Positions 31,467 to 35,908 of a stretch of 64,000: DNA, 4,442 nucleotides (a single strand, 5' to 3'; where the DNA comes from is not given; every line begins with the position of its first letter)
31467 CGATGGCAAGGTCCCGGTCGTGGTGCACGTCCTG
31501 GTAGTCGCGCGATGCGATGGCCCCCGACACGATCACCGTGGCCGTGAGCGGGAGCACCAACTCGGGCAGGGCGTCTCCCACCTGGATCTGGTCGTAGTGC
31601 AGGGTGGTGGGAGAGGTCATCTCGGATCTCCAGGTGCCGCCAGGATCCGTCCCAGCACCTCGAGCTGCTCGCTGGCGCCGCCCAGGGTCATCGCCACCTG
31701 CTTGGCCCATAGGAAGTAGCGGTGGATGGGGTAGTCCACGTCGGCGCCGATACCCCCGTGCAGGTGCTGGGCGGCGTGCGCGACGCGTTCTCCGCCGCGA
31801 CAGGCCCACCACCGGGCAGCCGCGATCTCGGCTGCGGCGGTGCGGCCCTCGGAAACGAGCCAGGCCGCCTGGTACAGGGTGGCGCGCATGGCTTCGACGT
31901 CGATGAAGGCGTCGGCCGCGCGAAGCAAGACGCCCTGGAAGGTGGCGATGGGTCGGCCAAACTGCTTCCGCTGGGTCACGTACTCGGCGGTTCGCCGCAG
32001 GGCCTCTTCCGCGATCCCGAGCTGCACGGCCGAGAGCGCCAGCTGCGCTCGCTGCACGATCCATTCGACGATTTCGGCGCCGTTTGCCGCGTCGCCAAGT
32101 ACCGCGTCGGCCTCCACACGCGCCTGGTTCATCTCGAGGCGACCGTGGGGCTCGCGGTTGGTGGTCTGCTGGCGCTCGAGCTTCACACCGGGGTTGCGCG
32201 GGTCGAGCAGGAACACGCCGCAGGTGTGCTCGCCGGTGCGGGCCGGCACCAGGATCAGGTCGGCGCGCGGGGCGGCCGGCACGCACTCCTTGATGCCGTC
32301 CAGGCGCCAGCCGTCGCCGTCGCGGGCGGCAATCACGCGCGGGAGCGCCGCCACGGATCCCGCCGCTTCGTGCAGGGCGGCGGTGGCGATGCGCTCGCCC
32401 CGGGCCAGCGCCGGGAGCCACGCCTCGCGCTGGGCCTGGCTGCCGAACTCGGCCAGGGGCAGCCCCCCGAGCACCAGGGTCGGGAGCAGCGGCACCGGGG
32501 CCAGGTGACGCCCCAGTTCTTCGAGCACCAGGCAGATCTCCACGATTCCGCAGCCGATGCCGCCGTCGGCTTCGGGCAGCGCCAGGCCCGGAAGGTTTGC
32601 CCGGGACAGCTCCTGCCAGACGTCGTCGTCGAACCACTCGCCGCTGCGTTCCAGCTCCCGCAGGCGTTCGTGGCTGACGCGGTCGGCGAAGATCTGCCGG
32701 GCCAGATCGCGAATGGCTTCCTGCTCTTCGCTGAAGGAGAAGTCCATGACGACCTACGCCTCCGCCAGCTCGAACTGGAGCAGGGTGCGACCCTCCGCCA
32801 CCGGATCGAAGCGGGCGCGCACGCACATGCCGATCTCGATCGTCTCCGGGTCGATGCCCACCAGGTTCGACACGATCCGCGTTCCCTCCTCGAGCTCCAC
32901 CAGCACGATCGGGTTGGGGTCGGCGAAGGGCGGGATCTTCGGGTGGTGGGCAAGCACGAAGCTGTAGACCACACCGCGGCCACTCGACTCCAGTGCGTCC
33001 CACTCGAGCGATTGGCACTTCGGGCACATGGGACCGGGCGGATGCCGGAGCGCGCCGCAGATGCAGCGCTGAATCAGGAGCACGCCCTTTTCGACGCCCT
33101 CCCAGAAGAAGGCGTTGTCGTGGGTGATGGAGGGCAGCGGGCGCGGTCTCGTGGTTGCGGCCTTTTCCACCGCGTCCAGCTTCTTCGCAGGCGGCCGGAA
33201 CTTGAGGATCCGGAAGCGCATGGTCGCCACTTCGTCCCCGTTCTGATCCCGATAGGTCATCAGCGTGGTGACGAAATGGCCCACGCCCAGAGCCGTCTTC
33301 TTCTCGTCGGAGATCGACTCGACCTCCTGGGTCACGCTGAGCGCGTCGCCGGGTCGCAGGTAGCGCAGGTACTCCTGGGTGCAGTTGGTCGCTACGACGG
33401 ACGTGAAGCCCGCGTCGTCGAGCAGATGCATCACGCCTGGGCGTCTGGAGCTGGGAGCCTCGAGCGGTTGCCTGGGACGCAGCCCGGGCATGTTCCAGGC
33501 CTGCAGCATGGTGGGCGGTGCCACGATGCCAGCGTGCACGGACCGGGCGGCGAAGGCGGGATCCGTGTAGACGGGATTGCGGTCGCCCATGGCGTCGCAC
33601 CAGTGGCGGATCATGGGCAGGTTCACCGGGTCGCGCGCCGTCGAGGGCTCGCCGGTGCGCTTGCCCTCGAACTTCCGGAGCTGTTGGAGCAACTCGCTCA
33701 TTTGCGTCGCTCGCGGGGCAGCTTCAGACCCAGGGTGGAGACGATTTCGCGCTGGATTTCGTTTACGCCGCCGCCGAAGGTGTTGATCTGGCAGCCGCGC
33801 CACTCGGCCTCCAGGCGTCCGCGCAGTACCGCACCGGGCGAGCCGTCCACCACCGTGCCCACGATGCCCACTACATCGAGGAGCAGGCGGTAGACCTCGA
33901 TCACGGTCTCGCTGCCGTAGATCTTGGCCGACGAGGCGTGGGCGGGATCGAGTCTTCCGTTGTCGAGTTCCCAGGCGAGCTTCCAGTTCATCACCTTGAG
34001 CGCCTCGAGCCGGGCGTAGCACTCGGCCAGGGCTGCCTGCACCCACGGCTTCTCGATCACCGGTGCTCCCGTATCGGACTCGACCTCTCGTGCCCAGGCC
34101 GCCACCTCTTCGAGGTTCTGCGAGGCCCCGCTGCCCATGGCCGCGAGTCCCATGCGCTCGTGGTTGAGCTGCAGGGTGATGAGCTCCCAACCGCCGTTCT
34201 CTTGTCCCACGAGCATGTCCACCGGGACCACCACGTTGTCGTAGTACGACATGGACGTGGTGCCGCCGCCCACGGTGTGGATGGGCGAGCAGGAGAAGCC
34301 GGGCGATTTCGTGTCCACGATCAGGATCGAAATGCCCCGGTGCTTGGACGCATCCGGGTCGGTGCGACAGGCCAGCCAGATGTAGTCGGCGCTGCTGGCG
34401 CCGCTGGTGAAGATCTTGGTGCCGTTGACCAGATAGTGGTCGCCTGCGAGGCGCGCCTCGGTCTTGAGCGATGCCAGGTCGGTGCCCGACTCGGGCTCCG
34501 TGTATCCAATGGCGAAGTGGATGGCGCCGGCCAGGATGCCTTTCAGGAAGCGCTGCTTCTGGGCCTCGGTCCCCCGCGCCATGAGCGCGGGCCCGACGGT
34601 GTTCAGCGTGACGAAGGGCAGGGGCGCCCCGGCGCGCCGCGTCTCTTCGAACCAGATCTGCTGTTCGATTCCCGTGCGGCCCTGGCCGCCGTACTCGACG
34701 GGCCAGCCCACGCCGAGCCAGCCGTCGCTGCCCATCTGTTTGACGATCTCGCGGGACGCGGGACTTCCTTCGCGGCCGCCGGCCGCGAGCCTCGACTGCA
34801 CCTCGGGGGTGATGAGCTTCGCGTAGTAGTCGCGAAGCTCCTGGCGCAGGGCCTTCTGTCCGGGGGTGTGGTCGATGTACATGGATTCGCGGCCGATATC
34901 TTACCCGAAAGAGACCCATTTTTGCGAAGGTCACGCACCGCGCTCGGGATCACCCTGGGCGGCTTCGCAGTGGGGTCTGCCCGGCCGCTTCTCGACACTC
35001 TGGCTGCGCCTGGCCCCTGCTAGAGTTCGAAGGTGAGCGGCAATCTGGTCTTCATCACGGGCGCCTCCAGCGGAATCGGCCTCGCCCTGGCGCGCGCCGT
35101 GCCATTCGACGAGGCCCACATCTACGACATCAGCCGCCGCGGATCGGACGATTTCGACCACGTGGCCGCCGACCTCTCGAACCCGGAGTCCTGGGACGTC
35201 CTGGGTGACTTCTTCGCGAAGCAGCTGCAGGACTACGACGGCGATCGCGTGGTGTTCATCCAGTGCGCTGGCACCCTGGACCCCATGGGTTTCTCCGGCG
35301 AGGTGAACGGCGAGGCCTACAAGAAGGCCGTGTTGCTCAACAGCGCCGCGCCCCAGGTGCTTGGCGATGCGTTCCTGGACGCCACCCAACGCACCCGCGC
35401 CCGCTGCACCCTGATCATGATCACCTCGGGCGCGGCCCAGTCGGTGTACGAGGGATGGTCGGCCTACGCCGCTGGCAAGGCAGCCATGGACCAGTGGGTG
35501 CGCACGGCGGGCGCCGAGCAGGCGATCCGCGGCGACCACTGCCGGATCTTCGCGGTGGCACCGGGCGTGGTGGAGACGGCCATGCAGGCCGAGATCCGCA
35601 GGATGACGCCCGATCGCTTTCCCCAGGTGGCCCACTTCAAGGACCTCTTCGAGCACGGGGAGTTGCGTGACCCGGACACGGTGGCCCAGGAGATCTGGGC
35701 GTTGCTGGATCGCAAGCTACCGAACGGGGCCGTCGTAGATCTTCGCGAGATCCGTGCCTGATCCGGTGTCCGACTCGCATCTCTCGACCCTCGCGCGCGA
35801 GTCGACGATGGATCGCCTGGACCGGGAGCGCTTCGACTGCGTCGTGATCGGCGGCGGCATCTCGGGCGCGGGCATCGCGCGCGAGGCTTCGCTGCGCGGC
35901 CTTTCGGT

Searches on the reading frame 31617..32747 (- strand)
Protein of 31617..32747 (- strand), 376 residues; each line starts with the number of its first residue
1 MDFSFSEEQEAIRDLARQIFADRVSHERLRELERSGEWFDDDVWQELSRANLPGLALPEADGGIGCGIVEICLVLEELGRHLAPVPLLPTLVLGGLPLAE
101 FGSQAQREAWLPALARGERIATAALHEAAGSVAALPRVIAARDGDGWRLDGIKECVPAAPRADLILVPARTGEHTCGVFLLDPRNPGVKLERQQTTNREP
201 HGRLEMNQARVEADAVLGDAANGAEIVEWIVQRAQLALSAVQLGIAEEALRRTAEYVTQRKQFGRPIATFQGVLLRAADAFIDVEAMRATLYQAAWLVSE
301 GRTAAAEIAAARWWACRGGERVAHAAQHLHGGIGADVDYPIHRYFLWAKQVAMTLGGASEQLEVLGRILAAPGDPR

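Call 60: search_protein_families(library=pfam, proteins=[window:31617-32747:-], max_evalue=0.0001)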
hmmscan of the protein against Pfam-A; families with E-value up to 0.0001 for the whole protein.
window:31617-32747:- (376 aa): 4 families
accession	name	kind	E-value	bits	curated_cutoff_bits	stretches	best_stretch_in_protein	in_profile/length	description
PF00441.29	Acyl-CoA_dh_1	-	1.5e-25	90.5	22.4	1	222-360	2-139/150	Acyl-CoA dehydrogenase, C-terminal domain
PF02771.21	Acyl-CoA_dh_N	-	1.7e-24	86.8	22.9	1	6-118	1-113/113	Acyl-CoA dehydrogenase, N-terminal domain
PF08028.16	Acyl-CoA_dh_2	-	7.6e-09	36.4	22.7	1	237-345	2-120/134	Acyl-CoA dehydrogenase, C-terminal domain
PF02770.24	Acyl-CoA_dh_M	-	5.4e-08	33.3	33.3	1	128-206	8-94/97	Acyl-CoA dehydrogenase, middle domain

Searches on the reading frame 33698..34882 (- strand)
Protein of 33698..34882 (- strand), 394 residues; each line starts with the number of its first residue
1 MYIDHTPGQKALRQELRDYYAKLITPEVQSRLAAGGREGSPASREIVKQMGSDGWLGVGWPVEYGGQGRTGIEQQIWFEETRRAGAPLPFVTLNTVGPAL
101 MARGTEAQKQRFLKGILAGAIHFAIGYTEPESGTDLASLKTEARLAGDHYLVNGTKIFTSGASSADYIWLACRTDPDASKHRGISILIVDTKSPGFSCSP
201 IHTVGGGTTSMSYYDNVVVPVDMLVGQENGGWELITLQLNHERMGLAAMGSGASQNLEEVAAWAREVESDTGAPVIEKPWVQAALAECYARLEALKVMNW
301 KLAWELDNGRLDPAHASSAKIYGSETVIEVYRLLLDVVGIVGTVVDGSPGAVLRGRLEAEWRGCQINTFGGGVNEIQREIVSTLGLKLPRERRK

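Call 60: search_protein_families(library=pfam, proteins=[window:33698-34882:-], max_evalue=0.0001)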
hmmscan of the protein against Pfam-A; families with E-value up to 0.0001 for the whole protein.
window:33698-34882:- (394 aa): 3 families
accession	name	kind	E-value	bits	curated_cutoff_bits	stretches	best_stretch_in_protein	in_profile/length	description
PF00441.29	Acyl-CoA_dh_1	-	4.3e-32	111.8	22.4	1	229-382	1-146/150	Acyl-CoA dehydrogenase, C-terminal domain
PF02771.21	Acyl-CoA_dh_N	-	2.8e-20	73.2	22.9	1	6-119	1-112/113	Acyl-CoA dehydrogenase, N-terminal domain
PF02770.24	Acyl-CoA_dh_M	-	9.2e-20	71.1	33.3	1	124-210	1-88/97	Acyl-CoA dehydrogenase, middle domain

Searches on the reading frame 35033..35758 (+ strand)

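Call 60: search_protein_families(library=pfam, proteins=[window:35033-35758:+], max_evalue=0.0001)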
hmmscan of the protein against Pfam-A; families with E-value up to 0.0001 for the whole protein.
window:35033-35758:+ (242 aa): 2 families
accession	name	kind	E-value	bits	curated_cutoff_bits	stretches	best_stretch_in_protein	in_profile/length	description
PF00106.31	adh_short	-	1.8e-20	73.7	26.6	1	5-191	2-193/195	short chain dehydrogenase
PF13561.12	adh_short_C2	-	3e-13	50.3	27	1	15-224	21-216/236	Enoyl-(Acyl carrier protein) reductase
